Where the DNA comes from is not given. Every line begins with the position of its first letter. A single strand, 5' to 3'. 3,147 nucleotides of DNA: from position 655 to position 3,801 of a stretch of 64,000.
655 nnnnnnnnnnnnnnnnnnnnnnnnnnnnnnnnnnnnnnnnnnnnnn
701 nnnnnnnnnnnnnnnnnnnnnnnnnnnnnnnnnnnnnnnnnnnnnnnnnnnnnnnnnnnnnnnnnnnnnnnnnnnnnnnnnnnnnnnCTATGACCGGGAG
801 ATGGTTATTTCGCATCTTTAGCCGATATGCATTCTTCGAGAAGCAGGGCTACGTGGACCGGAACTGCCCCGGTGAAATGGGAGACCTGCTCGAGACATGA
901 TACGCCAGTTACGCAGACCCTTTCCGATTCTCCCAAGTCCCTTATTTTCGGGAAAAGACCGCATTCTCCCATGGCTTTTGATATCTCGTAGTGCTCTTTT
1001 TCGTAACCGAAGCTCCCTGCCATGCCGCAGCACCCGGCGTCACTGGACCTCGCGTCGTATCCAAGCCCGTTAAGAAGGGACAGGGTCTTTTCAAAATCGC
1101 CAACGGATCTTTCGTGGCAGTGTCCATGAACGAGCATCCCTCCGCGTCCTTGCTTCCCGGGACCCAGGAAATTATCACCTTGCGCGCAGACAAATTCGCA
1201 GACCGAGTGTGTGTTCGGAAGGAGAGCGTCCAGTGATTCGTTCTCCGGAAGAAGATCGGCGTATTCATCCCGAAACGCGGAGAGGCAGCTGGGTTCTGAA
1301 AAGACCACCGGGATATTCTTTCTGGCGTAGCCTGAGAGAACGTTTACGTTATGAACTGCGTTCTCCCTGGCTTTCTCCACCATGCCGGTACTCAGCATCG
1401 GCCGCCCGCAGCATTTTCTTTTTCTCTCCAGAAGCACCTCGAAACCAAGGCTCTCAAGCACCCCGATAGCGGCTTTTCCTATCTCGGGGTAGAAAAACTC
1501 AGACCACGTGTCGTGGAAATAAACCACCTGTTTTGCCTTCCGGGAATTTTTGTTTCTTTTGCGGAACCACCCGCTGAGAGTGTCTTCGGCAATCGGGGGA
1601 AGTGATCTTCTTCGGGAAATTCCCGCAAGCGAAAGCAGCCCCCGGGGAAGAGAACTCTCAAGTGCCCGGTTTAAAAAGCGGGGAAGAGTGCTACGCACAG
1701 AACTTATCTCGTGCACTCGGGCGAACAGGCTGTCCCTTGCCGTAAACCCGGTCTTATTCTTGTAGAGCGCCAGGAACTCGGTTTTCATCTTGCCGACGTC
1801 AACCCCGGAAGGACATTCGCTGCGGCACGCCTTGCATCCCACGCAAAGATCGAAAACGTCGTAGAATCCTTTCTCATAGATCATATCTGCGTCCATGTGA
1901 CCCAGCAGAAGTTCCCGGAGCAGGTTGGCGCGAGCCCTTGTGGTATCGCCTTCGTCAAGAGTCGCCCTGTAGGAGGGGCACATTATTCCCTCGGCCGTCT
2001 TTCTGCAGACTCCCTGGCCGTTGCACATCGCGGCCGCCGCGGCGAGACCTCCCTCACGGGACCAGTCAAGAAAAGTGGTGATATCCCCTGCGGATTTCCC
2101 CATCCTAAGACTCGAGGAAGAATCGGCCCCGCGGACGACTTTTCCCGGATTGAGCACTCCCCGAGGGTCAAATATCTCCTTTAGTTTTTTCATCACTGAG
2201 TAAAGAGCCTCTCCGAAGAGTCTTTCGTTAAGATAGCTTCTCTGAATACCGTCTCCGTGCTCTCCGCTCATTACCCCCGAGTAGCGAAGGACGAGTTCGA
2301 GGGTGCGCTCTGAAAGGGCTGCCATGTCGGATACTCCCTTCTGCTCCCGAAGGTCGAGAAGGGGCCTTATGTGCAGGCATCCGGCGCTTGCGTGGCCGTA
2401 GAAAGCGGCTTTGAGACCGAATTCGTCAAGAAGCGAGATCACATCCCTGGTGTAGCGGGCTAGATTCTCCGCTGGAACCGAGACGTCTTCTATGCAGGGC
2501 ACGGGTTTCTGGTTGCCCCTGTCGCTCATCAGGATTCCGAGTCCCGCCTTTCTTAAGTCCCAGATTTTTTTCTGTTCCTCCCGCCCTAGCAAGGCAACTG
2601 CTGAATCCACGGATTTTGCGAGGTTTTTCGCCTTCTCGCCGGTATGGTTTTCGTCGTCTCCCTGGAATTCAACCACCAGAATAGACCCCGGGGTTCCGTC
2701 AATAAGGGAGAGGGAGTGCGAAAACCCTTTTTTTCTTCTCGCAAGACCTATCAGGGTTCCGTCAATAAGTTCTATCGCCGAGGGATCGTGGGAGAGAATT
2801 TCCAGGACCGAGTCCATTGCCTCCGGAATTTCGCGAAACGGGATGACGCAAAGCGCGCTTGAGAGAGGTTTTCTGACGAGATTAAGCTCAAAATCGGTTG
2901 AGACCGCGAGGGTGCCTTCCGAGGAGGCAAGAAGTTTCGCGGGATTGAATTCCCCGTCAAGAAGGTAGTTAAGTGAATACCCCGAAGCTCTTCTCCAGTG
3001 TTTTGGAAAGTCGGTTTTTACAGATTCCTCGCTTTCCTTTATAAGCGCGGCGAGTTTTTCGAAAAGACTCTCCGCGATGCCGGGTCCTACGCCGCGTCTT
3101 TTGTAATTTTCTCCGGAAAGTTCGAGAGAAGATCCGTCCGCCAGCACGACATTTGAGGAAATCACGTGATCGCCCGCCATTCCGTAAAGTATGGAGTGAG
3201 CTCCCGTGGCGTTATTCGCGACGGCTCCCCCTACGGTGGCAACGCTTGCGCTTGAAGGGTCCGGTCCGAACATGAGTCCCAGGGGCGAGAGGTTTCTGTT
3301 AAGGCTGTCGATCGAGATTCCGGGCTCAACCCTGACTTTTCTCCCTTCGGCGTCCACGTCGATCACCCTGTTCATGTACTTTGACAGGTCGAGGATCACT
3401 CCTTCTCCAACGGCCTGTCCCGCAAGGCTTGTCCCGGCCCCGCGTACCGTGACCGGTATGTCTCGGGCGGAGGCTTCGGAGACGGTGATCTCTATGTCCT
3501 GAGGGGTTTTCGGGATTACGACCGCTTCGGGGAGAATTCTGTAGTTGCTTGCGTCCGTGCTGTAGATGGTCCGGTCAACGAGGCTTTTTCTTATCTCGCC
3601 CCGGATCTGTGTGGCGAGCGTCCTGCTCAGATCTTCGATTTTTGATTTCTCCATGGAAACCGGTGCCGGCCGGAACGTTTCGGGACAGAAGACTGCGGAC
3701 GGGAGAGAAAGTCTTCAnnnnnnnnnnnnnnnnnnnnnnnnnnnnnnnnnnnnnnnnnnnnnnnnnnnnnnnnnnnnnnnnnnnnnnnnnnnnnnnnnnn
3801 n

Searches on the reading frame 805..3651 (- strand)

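Call 10: search_protein_families(library=ncbifam, proteins=[window:805-3651:-], max_evalue=0.001)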
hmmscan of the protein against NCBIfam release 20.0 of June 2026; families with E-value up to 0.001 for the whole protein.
window:805-3651:- (948 aa): 17 families
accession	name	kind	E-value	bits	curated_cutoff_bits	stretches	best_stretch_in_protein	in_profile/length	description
NF049975.1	2HglutDHaseYdiJ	equivalog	4.8e-162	541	1350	2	13-583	24-619/1018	D-2-hydroxyglutarate dehydrogenase YdiJ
NF008369.0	PRK11168.1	equivalog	1.6e-67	228.2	278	1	598-942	55-399/401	anaerobic glycerol-3-phosphate dehydrogenase subunit C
TIGR00387.1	glcD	equivalog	1.5e-64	218.4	567.9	2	44-184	1-142/413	glycolate oxidase subunit GlcD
NF008408.0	PRK11230.1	equivalog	2.8e-47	161.3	897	2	33-184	47-200/499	glycolate oxidase subunit GlcD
TIGR03379.1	glycerol3P_GlpC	equivalog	6.7e-45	153.5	279.9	1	596-938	46-392/397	anaerobic glycerol-3-phosphate dehydrogenase subunit GlpC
NF045670.1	quin_L_LdhH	equivalog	8.1e-35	120.2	800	1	596-897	349-661/706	L-lactate dehydrogenase (quinone) large subunit LdhH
NF008434.0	PRK11274.1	equivalog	7.1e-19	68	333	1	546-939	28-404/409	glycolate oxidase subunit GlcF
NF053785.1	DcplphribOxDprE1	equivalog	2.9e-14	53.1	500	1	44-179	18-151/449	decaprenylphosphoryl-beta-D-ribose oxidase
NF008439.0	PRK11282.1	equivalog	1.8e-12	46.8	284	1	51-184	9-142/358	glycolate oxidase subunit GlcE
NF004898.0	PRK06259.1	equivalog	1.6e-11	43.6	385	1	582-798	167-351/488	fumarate reductase (CoM/CoB) subunit TfrB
TIGR01678.1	FAD_lactone_ox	subfamily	5e-11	42.2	396.8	1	32-182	6-153/438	sugar 1,4-lactone oxidase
TIGR01679.1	bact_FAD_ox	subfamily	7.5e-08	31.7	292.25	1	40-179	11-144/419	FAD-linked oxidoreductase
NF041227.1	BagG_FevA2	exception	1.3e-06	27.4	850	1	41-176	46-176/455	bagremycin/ferroverdin biosynthesis FAD-dependent oxygenase BagG/FevA2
TIGR01677.1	pln_FAD_oxido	subfamily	2.7e-06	26.2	383.1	1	42-168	35-166/560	FAD-dependent oxidoreductase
NF041226.1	BagK_FevA1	equivalog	9.9e-06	24.2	800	1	41-175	41-171/453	bagremycin/ferroverdin biosynthesis FAD-dependent oxygenase BagK/FevA1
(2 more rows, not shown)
